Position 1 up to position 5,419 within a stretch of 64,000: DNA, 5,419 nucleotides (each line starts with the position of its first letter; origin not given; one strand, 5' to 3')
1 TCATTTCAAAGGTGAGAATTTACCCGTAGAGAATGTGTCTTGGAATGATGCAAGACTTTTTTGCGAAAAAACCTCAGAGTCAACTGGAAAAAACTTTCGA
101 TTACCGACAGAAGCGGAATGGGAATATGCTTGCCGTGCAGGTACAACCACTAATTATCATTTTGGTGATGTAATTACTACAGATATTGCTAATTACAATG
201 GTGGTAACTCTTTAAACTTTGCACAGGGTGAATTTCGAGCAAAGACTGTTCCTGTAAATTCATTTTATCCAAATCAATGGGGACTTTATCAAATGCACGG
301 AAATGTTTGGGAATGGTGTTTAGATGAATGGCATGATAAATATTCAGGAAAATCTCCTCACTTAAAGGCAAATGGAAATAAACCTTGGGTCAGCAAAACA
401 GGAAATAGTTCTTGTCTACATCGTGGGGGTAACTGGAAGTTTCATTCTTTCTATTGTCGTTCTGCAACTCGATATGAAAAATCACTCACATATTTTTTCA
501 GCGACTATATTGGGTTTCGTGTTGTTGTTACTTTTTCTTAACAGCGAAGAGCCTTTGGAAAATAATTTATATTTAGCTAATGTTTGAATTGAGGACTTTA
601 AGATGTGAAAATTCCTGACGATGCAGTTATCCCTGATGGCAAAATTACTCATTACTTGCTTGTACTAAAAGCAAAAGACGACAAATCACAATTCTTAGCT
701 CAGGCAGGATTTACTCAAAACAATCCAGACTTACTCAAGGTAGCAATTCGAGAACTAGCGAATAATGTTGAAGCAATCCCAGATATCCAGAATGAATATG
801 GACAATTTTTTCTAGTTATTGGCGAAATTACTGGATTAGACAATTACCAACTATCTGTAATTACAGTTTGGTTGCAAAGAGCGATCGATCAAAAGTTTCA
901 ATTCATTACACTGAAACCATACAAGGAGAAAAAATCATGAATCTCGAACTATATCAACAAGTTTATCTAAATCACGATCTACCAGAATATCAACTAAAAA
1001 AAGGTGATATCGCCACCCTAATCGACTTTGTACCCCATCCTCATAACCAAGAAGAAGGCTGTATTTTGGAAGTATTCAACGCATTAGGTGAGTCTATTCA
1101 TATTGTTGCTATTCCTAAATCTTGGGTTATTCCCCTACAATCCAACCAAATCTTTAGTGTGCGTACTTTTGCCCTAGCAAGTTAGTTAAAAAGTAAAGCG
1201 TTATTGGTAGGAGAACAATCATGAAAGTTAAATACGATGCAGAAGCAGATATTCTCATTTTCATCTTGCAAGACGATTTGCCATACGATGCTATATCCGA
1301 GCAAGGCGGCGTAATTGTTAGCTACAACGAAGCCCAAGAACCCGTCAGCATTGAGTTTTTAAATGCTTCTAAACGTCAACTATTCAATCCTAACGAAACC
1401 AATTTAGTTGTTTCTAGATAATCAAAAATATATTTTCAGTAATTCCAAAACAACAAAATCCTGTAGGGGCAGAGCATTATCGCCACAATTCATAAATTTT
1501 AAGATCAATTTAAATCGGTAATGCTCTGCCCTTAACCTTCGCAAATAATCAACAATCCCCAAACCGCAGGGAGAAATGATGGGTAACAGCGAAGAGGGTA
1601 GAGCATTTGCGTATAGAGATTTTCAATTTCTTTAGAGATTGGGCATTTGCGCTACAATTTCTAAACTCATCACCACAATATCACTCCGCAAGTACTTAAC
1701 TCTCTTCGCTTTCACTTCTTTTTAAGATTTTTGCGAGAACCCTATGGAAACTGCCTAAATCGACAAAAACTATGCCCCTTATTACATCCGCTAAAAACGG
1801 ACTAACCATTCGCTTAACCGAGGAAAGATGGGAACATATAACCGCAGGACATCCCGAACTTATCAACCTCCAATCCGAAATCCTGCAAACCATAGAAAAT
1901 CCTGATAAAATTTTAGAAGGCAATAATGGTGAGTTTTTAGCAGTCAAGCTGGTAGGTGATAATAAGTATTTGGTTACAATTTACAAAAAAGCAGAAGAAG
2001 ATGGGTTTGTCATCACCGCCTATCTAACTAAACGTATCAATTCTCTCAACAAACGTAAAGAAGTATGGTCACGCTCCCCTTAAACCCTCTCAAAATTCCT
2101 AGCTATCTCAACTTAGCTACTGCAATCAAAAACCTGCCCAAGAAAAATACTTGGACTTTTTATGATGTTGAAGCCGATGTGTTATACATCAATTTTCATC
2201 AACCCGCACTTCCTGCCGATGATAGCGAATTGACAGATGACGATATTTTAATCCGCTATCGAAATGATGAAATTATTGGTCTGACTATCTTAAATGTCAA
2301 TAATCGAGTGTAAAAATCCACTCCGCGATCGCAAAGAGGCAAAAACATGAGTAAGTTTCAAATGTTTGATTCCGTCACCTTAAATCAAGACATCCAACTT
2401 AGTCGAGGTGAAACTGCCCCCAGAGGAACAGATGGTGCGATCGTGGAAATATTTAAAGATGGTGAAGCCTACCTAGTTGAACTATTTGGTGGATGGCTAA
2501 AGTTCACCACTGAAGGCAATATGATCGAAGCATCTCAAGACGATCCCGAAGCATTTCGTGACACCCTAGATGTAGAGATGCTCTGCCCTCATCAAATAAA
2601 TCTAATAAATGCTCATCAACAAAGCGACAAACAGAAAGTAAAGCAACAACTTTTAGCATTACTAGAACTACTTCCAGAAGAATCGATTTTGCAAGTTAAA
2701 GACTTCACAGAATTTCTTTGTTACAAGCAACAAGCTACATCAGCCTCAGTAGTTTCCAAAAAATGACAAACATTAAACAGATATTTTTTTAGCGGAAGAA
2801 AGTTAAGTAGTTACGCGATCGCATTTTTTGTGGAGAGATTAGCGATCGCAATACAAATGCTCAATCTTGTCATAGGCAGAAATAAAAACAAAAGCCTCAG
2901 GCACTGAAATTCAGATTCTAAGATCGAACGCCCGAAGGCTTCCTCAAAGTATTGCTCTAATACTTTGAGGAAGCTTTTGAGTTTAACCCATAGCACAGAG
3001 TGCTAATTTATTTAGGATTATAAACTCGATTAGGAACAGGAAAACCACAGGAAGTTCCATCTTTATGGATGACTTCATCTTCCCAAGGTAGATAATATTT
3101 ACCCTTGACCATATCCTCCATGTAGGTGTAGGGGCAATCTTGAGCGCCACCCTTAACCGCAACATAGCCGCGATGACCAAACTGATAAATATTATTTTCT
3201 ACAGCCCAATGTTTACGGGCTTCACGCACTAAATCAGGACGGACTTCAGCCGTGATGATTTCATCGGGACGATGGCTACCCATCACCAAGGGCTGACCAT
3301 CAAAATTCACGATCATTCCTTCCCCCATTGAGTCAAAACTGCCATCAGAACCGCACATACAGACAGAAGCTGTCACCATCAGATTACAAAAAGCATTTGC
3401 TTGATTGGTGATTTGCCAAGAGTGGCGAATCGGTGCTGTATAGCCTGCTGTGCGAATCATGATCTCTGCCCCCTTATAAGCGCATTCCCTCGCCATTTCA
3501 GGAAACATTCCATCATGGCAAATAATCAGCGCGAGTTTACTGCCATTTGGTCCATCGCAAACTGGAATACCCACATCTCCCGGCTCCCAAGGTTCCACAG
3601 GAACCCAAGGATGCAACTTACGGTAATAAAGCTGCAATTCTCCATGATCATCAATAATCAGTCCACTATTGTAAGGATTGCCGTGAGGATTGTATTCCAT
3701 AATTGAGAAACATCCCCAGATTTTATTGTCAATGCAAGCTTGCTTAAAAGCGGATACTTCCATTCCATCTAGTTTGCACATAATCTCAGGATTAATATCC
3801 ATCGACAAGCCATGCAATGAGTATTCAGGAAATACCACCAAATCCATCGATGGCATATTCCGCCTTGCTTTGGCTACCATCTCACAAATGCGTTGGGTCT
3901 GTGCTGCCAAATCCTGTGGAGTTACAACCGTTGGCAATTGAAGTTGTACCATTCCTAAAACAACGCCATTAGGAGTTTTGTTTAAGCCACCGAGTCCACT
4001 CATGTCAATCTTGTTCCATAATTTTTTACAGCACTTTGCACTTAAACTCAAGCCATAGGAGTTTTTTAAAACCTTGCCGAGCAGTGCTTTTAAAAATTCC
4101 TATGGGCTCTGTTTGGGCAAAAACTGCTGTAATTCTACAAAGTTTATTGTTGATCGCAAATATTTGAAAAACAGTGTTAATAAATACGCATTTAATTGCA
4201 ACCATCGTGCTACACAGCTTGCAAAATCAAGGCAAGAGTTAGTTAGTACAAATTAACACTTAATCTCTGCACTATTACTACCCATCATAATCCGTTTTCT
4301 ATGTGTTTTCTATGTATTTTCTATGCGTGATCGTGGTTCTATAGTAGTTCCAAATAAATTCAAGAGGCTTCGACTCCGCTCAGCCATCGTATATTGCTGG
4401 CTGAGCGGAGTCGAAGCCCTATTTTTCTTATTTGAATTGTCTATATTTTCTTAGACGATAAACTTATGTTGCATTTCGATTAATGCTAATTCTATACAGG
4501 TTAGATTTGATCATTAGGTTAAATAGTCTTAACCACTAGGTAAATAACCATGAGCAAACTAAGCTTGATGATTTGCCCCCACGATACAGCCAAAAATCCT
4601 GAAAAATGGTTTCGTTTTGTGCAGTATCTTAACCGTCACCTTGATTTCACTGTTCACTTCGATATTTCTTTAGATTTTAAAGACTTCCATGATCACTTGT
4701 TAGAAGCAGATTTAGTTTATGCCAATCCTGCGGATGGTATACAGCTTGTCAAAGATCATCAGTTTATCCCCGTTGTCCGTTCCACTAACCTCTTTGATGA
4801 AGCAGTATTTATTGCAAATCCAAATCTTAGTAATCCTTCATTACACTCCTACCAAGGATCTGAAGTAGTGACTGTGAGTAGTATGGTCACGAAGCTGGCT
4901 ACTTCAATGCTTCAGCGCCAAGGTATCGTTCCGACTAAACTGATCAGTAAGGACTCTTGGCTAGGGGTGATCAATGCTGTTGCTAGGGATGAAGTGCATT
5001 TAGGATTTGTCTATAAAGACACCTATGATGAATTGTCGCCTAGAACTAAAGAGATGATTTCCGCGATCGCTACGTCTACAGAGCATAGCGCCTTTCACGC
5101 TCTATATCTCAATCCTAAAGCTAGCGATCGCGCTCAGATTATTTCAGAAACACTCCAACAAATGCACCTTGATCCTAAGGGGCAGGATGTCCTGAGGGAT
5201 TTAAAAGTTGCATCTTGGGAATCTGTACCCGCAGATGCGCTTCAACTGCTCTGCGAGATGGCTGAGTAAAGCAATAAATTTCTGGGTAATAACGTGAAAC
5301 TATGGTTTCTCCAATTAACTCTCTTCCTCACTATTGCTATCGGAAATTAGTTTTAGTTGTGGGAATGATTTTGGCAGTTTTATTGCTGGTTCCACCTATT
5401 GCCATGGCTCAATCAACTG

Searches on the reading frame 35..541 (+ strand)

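Call 47: search_protein_families(library=pfam, proteins=[window:35-541:+], max_evalue=0.0001)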
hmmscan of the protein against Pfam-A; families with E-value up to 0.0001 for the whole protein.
window:35-541:+ (168 aa): 1 family
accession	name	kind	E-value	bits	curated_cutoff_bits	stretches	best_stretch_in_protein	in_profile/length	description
PF03781.23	FGE-sulfatase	-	3.1e-36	125.8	23.3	1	2-164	97-254/255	Sulfatase-modifying factor enzyme 1-like domain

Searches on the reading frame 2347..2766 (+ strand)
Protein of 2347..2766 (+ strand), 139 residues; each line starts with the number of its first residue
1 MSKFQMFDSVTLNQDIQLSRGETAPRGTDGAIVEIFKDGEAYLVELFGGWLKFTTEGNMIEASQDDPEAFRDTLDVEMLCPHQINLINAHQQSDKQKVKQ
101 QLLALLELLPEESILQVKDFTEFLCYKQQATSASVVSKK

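Call 47: search_protein_families(library=pfam, proteins=[window:2347-2766:+], max_evalue=0.0001)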
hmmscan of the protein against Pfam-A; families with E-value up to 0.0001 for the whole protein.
window:2347-2766:+ (139 aa): 1 family
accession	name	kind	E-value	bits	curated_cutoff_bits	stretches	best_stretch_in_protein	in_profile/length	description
PF16277.11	DUF4926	-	4.6e-05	23.2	29.1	0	6-46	1-37/57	Domain of unknown function (DUF4926)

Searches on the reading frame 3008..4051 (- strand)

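Call 47: search_protein_families(library=pfam, proteins=[window:3008-4051:-], max_evalue=0.0001)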
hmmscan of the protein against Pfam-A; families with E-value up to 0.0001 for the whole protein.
window:3008-4051:- (347 aa): 1 family
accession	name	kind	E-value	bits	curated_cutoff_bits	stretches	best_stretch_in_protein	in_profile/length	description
PF00795.27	CN_hydrolase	-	7.4e-37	127.5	23.2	1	35-280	5-256/256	Carbon-nitrogen hydrolase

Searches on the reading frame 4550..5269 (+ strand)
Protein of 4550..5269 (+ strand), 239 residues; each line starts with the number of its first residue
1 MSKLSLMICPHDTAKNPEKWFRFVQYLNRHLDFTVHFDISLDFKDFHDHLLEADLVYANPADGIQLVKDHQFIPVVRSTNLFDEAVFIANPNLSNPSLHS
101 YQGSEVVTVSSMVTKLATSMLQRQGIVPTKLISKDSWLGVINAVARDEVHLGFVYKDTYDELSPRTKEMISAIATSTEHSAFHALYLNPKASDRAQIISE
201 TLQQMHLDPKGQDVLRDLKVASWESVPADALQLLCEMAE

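Call 47: search_protein_families(library=pfam, proteins=[window:4550-5269:+], max_evalue=0.0001)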
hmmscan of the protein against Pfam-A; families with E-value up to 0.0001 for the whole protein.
window:4550-5269:+ (239 aa): 1 family
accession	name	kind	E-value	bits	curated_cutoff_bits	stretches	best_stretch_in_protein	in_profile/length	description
PF12974.12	Phosphonate-bd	-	7.2e-22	78.4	27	1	15-227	11-238/242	ABC transporter, phosphonate, periplasmic substrate-binding protein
